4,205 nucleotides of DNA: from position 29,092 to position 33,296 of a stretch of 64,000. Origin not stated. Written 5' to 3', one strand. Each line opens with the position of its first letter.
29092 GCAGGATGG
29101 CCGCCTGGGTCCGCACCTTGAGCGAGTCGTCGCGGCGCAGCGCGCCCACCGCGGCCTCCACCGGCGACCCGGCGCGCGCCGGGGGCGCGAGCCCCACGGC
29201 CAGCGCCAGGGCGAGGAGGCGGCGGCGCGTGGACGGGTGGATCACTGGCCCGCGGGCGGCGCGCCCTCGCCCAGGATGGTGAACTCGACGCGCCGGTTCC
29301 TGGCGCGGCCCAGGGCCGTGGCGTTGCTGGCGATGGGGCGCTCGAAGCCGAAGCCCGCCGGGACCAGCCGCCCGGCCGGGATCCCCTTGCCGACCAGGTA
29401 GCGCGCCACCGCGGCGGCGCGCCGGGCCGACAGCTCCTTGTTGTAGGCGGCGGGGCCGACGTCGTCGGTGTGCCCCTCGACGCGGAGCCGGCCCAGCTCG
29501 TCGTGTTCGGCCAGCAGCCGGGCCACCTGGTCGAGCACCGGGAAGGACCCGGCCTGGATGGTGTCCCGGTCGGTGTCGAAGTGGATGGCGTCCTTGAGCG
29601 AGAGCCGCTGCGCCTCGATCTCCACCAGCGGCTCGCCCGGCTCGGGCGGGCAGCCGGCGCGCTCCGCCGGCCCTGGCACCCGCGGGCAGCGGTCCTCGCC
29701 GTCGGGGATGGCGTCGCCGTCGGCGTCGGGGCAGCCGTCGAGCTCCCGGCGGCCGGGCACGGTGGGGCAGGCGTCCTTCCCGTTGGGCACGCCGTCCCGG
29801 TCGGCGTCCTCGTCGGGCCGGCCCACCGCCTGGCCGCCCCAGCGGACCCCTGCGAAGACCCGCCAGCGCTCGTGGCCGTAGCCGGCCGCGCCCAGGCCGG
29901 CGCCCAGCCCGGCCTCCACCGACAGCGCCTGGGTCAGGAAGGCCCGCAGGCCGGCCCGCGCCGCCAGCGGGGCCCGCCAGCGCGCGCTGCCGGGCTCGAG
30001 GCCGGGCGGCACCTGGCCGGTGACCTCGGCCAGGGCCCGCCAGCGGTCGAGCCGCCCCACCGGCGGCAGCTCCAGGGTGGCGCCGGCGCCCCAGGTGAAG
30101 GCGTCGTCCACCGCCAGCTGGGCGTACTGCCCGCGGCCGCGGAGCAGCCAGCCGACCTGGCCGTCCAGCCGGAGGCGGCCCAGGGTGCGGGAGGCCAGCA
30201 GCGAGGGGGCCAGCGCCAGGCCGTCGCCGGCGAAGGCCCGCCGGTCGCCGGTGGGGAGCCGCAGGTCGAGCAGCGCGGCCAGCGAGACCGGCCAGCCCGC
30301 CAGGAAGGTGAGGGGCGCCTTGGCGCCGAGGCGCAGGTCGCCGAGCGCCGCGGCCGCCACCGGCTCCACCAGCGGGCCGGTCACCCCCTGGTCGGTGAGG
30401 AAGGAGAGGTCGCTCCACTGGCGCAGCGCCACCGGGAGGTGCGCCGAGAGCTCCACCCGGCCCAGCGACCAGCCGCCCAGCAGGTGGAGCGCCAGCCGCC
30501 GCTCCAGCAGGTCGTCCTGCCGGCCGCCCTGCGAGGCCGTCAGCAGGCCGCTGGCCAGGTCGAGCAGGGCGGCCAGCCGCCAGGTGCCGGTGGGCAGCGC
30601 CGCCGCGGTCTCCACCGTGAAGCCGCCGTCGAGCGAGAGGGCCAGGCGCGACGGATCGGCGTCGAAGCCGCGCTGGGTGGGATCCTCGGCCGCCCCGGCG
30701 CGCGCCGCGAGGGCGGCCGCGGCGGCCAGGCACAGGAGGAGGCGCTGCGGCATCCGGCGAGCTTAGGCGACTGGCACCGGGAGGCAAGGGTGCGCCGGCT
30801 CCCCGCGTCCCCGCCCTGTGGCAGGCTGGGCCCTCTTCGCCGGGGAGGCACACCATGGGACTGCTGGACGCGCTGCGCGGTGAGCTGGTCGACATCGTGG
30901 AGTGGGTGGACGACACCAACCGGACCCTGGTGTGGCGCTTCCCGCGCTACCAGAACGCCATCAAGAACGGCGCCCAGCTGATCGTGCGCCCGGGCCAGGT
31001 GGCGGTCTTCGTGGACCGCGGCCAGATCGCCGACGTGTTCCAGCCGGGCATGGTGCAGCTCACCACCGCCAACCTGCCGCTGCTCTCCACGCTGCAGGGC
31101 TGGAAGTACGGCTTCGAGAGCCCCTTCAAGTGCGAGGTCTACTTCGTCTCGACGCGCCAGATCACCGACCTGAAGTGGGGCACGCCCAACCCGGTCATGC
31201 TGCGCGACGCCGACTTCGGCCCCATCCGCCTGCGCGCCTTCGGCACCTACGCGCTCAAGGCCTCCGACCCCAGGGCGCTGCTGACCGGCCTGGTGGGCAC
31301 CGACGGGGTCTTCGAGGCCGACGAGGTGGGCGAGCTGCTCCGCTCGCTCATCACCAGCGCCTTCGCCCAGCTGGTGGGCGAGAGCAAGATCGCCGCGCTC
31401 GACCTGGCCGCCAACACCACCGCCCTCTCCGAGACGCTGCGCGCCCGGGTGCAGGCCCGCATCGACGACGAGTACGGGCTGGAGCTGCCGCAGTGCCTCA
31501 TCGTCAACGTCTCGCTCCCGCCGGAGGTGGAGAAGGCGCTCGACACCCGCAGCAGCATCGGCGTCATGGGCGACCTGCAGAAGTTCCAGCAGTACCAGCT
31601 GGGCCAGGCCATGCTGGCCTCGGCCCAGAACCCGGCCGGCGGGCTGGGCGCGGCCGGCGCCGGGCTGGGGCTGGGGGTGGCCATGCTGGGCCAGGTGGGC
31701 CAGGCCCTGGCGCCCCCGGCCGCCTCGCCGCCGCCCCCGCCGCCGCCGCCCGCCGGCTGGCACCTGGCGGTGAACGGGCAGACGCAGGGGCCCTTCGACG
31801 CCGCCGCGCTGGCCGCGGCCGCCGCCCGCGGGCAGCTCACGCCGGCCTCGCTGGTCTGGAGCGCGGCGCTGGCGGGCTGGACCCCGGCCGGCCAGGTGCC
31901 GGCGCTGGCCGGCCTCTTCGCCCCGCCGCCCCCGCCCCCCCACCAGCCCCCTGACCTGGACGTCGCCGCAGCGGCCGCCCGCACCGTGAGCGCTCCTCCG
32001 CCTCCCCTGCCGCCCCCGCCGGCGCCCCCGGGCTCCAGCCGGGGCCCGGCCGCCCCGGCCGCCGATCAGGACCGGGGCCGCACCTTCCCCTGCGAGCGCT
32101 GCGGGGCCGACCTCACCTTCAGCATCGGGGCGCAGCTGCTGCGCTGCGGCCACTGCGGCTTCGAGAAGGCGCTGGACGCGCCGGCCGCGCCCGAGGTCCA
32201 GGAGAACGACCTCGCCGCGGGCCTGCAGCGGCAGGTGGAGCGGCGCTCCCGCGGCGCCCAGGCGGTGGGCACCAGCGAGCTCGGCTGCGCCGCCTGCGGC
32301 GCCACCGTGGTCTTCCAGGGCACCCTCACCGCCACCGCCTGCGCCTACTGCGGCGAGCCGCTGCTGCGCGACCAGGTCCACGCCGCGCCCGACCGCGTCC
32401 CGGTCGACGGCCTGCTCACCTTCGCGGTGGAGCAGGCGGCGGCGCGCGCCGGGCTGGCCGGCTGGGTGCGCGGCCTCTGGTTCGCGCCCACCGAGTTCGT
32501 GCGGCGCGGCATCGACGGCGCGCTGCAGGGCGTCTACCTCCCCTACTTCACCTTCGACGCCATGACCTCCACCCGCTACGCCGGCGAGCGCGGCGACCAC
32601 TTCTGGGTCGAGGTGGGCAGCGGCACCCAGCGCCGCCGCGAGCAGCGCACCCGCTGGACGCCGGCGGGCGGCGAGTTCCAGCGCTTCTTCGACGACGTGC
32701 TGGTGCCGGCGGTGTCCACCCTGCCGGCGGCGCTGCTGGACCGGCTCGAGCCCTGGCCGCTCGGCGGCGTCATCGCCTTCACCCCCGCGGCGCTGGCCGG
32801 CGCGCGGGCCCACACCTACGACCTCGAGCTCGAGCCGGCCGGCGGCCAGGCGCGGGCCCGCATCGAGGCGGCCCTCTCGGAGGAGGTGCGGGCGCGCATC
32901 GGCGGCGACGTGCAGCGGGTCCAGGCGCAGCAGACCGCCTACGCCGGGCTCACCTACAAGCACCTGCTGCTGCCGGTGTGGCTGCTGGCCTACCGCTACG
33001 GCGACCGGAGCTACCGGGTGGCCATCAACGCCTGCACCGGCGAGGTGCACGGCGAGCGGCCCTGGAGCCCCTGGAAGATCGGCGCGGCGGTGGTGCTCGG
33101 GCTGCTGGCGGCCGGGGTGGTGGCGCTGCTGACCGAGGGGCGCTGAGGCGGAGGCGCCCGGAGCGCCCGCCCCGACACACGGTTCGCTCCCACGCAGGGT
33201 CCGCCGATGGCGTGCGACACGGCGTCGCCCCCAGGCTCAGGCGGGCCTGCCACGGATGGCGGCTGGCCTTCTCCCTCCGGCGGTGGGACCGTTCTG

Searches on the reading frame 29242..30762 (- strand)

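Call 58: search_protein_families(library=pfam, proteins=[window:29242-30762:-], max_evalue=0.0001)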
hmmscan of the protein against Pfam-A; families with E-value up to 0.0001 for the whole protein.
window:29242-30762:- (506 aa): 2 families
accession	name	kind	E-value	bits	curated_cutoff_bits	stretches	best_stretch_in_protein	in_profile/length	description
PF00691.25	OmpA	-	2.3e-20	73.2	27.2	1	395-490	2-98/98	OmpA family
PF02412.23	TSP_3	-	1.3e-05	25.2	25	0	317-336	13-32/36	Thrombospondin type 3 repeat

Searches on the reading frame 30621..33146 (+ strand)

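Call 58: search_protein_families(library=pfam, proteins=[window:30621-33146:+], max_evalue=0.0001)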
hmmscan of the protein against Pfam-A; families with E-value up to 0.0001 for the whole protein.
window:30621-33146:+ (841 aa): 3 families
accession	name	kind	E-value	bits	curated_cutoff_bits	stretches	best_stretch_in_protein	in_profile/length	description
PF13421.11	Band_7_1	-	1.3e-95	319.4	24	1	104-314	1-210/211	SPFH domain-Band 7 family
PF14237.11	GYF_2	-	4.3e-17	62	25.8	1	380-429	1-50/50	GYF domain 2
PF01145.31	Band_7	-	9.4e-16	58.8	23.6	1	121-310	2-158/176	SPFH domain / Band 7 family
